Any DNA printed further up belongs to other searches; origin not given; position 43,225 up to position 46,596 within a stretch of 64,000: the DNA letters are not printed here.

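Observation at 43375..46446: Orphan ~1016-aa metallophosphoesterase with pentapeptide-like repeats as sole cargo of the element: candidate single-gene defence or counter-defence module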

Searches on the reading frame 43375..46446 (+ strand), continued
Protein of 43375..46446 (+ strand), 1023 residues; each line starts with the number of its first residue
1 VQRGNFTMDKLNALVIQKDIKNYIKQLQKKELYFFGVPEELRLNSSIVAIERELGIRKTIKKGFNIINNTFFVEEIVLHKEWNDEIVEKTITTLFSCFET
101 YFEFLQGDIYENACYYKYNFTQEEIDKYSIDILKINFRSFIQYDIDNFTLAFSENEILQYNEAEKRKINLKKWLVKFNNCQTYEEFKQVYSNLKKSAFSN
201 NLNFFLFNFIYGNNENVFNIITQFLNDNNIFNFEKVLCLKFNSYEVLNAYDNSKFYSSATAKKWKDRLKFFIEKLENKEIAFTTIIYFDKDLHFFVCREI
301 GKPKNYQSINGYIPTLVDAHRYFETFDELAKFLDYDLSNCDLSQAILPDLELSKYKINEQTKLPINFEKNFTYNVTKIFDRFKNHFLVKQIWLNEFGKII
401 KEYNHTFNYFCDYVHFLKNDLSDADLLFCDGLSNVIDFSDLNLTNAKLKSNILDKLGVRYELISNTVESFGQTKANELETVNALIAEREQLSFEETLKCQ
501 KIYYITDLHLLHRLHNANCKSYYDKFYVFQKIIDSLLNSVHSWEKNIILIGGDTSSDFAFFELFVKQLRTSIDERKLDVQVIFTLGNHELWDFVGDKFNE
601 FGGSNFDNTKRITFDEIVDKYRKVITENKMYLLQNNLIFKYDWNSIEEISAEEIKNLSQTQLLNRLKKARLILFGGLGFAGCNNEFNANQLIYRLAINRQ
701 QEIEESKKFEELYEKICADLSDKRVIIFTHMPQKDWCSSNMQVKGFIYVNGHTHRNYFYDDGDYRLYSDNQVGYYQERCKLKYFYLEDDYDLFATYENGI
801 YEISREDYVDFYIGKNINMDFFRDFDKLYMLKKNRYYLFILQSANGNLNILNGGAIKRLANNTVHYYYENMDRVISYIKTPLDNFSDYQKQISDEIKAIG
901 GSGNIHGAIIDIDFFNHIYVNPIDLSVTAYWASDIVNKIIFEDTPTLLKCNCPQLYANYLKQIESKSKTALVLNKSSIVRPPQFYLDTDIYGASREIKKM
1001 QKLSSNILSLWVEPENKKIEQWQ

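Call 68: fold_search(model_id=the predicted structure, library=viral)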
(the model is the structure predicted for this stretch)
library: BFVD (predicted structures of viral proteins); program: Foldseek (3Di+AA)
matches with E <= 10: 756; with E <= 0.001: 3
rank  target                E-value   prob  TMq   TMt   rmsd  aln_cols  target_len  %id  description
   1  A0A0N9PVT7            7.8e-07  1.00  0.19  0.37  19.5       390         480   13  Putative calcineurin-like phosphoesterase [Port-miou virus]
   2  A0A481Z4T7            7.1e-04  1.00  0.17  0.50   6.0       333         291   11  Calcineurin-like phosphoesterase [Pithovirus LCPAC103]
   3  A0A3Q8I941            7.1e-04  0.87  0.14  0.16  44.4       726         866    9  (no name in the UniProt tables at hand)
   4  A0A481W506            4.4e-03  0.28  0.06  0.12  26.6       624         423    9  Uncharacterized protein [Pseudomonas phage Psa21]
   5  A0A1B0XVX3            7.2e-03  0.85  0.10  0.24  15.4       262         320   11  Calcineurin-like phosphoesterase domain-containing protein [Campylobacter phage PC5]
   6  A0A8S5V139            8.4e-03  0.11  0.08  0.08  31.1       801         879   11  Mono-ADP-ribosyltransferase C3 [Siphoviridae sp. ct3r22]
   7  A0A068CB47            4.1e-02  0.96  0.15  0.16   8.8       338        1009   12  Recombination exonuclease [Listeria phage LMTA-57]
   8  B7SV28                5.5e-02  0.87  0.15  0.45  14.1       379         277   12  (no name in the UniProt tables at hand)
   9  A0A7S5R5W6            1.2e-01  0.47  0.14  0.15  25.2       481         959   11  (no name in the UniProt tables at hand)
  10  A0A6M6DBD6            1.2e-01  0.72  0.13  0.10   9.1       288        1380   13  (no name in the UniProt tables at hand)
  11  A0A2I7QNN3            1.5e-01  0.85  0.09  0.09   6.9       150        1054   17  (no name in the UniProt tables at hand)
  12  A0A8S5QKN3            1.5e-01  0.08  0.05  0.09  25.2       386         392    8  Lipoprotein [Siphoviridae sp. ctezl47]
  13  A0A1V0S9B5            1.9e-01  0.16  0.07  0.20  18.8       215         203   16  Uncharacterized protein [Catovirus CTV1]
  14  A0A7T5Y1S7            2.5e-01  0.23  0.05  0.14  16.8       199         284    6  Pol protein (Fragment) [Bat gammaretrovirus]
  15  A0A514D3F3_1          2.5e-01  0.03  0.05  0.04  32.7       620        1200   11  (no name in the UniProt tables at hand)
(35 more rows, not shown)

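Call 85: search_dna_similar(query=L001:148-1029:-, collection=phages, mode=protein, max_rows=12)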
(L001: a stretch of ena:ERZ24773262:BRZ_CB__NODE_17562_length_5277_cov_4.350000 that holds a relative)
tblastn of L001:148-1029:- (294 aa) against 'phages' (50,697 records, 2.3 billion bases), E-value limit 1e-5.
Records with a match: 1; places in all: 1; records where one place covers at least 80% of the query: 1.
Best place of each record, by identity: <60% 1.
By first word of the organism name: Bacteriophage 1.
By host as written in the record: - 1.
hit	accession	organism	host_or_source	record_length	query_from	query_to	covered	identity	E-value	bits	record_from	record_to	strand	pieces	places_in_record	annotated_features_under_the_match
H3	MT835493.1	Bacteriophage sp.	human fecal samples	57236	1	294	100%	45.7%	3e-88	292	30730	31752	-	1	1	record has no annotation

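Call 86: search_dna_similar(query=L001:148-1029:-, collection=plasmids, mode=protein, max_rows=12)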
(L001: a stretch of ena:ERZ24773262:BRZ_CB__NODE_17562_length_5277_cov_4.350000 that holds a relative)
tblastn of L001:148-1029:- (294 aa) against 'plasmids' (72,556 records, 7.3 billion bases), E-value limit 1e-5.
No match.

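Call 87: find_related_loci(query=L001:148-1029:-, collection=viral_contigs, flank=5000)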
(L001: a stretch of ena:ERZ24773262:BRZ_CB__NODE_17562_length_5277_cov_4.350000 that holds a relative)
Query L001:148-1029:- (294 aa) in viral_contigs; peptide patterns used: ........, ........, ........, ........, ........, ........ (x = any residue, [..] = any of these).
12 stretches matched a pattern, but none encodes a relative of the query by tblastn (E <= 1e-3).

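Call 88: get_annotated_region(hit=H3, flank=5000)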
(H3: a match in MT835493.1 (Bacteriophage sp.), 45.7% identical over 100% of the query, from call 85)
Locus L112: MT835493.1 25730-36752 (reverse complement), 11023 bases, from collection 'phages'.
description: UNVERIFIED: Bacteriophage sp. clone scaffold_36 genomic sequence.
organism: Bacteriophage sp. (NCBI taxid 38018)
taxonomy: Viruses
host: -; source: human fecal samples; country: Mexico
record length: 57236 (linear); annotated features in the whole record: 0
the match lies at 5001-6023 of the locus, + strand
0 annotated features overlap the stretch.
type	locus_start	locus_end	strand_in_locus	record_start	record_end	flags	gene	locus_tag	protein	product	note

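Call 96: find_related_loci(query=A1, collection=viral_contigs, flank=10000)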
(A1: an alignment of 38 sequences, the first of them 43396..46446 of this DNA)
Query A1 (1016 aa) in viral_contigs; peptide patterns used: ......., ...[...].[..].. (x = any residue, [..] = any of these).
32 stretches matched a pattern; 9 encode a relative of the query (tblastn E <= 1e-3); 9 distinct loci.
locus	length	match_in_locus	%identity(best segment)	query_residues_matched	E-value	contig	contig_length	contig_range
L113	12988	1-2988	45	8-1006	0e+0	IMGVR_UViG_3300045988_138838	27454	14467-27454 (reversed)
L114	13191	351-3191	42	30-1004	0e+0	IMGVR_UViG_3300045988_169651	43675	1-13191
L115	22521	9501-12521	38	10-1014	0e+0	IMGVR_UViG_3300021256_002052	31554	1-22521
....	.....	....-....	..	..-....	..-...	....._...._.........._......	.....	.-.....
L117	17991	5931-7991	29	361-1004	4e-74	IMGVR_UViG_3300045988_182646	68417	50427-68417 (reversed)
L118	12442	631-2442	30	440-1004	3e-73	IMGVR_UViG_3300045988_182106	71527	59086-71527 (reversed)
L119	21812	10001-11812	30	440-1004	5e-74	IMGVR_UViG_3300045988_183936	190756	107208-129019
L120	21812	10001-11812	28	440-1004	9e-68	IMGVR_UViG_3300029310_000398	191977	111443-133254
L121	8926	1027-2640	28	493-1006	2e-50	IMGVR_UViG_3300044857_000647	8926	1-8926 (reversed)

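Call 98: search_protein_families(library=pfam, proteins=[L119:8585-11887:+, L119:11920-13008:+, L021:3075-3887:+, L012:13237-15747:-], max_evalue=0.01)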
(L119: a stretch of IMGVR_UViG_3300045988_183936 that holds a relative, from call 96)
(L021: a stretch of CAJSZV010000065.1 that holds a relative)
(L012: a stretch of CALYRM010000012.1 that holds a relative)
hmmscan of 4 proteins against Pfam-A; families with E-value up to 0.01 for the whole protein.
L119:8585-11887:+ (1101 aa): 2 families
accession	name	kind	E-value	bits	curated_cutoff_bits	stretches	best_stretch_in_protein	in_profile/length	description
PF13475.11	DUF4116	-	1.5e-11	44.1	24.9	0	414-454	8-47/49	Domain of unknown function (DUF4116)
PF00149.33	Metallophos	-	1.3e-06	29.4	21.5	1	542-655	2-94/191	Calcineurin-like phosphoesterase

L119:11920-13008:+ (363 aa): 3 families
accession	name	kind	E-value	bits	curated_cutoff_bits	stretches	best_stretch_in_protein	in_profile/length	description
PF06250.17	YhcG_C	-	1.3e-57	194.5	32.5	1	199-348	2-151/157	YhcG PDDEXK nuclease domain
PF17761.7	DUF1016_N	-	2.2e-48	164.3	32.8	1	37-171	1-137/137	DUF1016 N-terminal domain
PF13588.12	HSDR_N_2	-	0.00013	22.4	25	1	249-299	28-80/110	Type I restriction enzyme R protein N terminus (HSDR_N)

L021:3075-3887:+ (271 aa): 7 families
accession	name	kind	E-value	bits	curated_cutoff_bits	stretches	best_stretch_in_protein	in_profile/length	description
PF01381.28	HTH_3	-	5.2e-11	42.9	23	1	18-66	8-55/55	Helix-turn-helix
PF13443.12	HTH_26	-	1.1e-08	35.6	22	1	10-62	1-53/63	Cro/C1-type HTH DNA-binding domain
PF12844.13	HTH_19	-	1.4e-06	28.5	30.2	1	8-67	1-59/64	Helix-turn-helix domain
PF13560.12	HTH_31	-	0.00016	22.3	27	1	13-50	8-45/64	Helix-turn-helix domain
PF13744.12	HTH_37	-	0.0013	19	27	1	9-57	21-69/80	Helix-turn-helix domain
PF13412.12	HTH_24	-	0.0074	16.3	21.9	0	19-40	17-38/48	Winged helix-turn-helix DNA-binding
PF05794.18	Tcp11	-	0.0081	15.7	27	0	170-269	289-375/436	T-complex protein 11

L012:13237-15747:- (837 aa): 5 families
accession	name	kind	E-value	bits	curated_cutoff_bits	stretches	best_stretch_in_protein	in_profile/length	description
PF13676.11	TIR_2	-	3.3e-11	44.2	28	1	400-489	1-94/122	TIR domain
PF00481.26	PP2C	-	4.6e-08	33.5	20.3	1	608-729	19-138/255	Protein phosphatase 2C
PF13672.11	PP2C_2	-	0.00059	19.9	24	1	629-799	43-178/209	Protein phosphatase 2C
PF07228.17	SpoIIE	-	0.0019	18.6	25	0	773-799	111-137/192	Stage II sporulation protein E (SpoIIE)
PF08937.16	ThsB_TIR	-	0.0032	18.3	21.2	0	439-488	49-98/100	Thoeris protein ThsB, TIR-like domain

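Call 99: search_protein_families(library=padloc, proteins=[L094:1870-3576:+, L094:676-1455:-, L094:1483-1692:-, L119:8585-11887:+, L119:11920-13008:+, L021:3075-3887:+], max_evalue=0.01)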
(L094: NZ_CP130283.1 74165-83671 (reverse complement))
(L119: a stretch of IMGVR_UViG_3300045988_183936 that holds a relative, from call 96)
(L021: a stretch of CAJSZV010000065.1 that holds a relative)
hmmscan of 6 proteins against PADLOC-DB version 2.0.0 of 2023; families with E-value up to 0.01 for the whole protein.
L094:1870-3576:+ (569 aa): 2 families
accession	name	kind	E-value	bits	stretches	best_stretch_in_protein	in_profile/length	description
PDLC05052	PDC-S61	-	9.1e-82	272.5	1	1-254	1-251/253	-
PDLC03797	RTasPDDEXK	-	5.5e-09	34.1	1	109-237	78-198/226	DRT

L094:676-1455:- (260 aa): 27 families (the best 25 are shown)
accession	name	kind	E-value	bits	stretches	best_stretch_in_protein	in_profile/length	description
PDLC03634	MTase_III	-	3.5e-101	338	1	6-253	4-249/621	Type III methyltransferase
PDLC03637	MTase_III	-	3e-57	192.4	1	20-253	52-263/513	Type III methyltransferase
PDLC03641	MTase_III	-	3.4e-57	192.4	1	29-254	39-262/657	Type III methyltransferase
PDLC03644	MTase_III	-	4.3e-40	136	1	81-253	25-186/542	Type III methyltransferase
PDLC03640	MTase_III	-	1.5e-30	104.2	1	94-251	43-196/654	Type III methyltransferase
PDLC03642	MTase_III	-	3.4e-30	103.2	1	48-253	35-216/528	Type III methyltransferase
PDLC03636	MTase_III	-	4.2e-30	103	2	170-255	93-175/575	Type III methyltransferase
PDLC03635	MTase_III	-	3e-29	100.2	2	170-253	265-349/708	Type III methyltransferase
PDLC03638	MTase_III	-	1e-21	75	2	171-251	429-508/816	Type III methyltransferase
PDLC03354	MTase_II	-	1.6e-21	74.9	1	56-253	24-206/425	Type II methyltransferase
PDLC03639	MTase_III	-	4.7e-21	72.8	1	92-253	85-221/639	Type III methyltransferase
PDLC03646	MTase_III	-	6.2e-19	65.3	2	170-240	518-586/1057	Type III methyltransferase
PDLC03278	MTase_II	-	4.2e-17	60.6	2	147-253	21-121/390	Type II methyltransferase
PDLC03633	MTase_III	-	5e-15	53.2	1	85-234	68-213/616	Type III methyltransferase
PDLC03300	MTase_II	-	3.8e-14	50.5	1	92-226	9-139/302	Type II methyltransferase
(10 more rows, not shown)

L094:1483-1692:- (70 aa): 0 families

L119:8585-11887:+ (1101 aa): 0 families

L119:11920-13008:+ (363 aa): 32 families (the best 25 are shown)
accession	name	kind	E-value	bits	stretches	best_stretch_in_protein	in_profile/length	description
PDLC04807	PDC-S02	-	1.4e-138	460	1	25-361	4-343/351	-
PDLC04803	PDC-S02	-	2.2e-102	340.4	1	95-359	4-260/269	-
PDLC04795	PDC-S02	-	2.5e-92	307.8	1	20-354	11-341/357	-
PDLC04820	PDC-S02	-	8.2e-90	299.2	1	29-354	24-317/332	-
PDLC04831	PDC-S02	-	1.2e-88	295.9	1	30-348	10-324/346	-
PDLC04810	PDC-S02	-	2.4e-88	294.7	1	29-341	9-328/355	-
PDLC04827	PDC-S02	-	7.6e-85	282.2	1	29-255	8-231/234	-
PDLC04822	PDC-S02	-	5.7e-78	260.5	1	27-318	6-287/294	-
PDLC04802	PDC-S02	-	1.2e-59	199.2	2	29-176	7-160/171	-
PDLC04812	PDC-S02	-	1.4e-55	185.4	1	29-170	6-147/151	-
PDLC04813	PDC-S02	-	3.5e-50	168.3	1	199-352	6-157/175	-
PDLC04797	PDC-S02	-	5.3e-48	160.2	1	30-149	4-123/126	-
PDLC04817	PDC-S02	-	4.6e-45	152.3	2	30-230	7-207/286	-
PDLC04826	PDC-S02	-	3.2e-43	145.9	1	32-243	12-217/222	-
PDLC01464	PD_DExK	-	8e-39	130.9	1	128-276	1-126/126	"CAS-I,CAS-II,CAS-III,CAS-IV,CAS-V,CAS-VI; associated"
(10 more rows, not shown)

L021:3075-3887:+ (271 aa): 8 families
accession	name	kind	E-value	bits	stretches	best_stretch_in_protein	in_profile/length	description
PDLC02926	HTH_VI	-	8e-08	30.5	1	18-70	13-64/92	-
PDLC04142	capH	-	3.9e-07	29.1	1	8-68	8-67/103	capH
PDLC04775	PDC-M69A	-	5e-07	28.2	1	8-73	9-73/113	-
PDLC04759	PDC-M64B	-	0.00014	19.9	0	11-45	31-65/135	-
PDLC03330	MTase_II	-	0.00039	17.3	1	8-67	6-64/430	Type II methyltransferase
PDLC03956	RmrA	-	0.0024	15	1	9-75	11-77/399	-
PDLC03843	LeoC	-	0.0074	14.4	1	133-240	96-199/207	-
PDLC04133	mad1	-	0.0088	14.3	0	19-40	5-26/60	mads_1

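Call 100: search_solved_structures(query=L094:1870-2700:+, max_evalue=10)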
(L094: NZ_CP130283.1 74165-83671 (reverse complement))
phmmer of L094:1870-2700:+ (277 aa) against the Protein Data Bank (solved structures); distinct sequences matched with E-value up to 10: 0.

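Call 106: search_protein_families(library=padloc, alignment_id=A6, max_evalue=0.00001)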
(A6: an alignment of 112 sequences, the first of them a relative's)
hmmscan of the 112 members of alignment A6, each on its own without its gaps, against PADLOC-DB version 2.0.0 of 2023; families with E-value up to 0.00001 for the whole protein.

A. member 1, L012:1545-3137:+ (531 aa): 0 families

B. families by the number of members that match (of 112 scanned): 154 families (the first 25 are shown)
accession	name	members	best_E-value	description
PDLC04135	mad3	3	1.2e-37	mads_3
PDLC04140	mad8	3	2.3e-12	mads_8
PDLC04792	PDC-S01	1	1.8e-98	-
PDLC04786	PDC-S01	1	4.8e-98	-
PDLC05040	PDC-S57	1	5.6e-90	-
PDLC03130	Specificity_I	1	4e-72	Type I specificity subunit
PDLC03099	Specificity_I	1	1.3e-64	Type I specificity subunit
PDLC03060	Specificity_I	1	2e-63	Type I specificity subunit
PDLC03068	Specificity_I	1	5.5e-63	Type I specificity subunit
PDLC03092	Specificity_I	1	2.2e-60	Type I specificity subunit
PDLC04788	PDC-S01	1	2.8e-59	-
PDLC03154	Specificity_I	1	1.3e-54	Type I specificity subunit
PDLC03168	Specificity_I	1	3e-53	Type I specificity subunit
PDLC03047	REase_I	1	8.6e-52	Type I restriction enzyme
PDLC03057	Specificity_I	1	1.5e-49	Type I specificity subunit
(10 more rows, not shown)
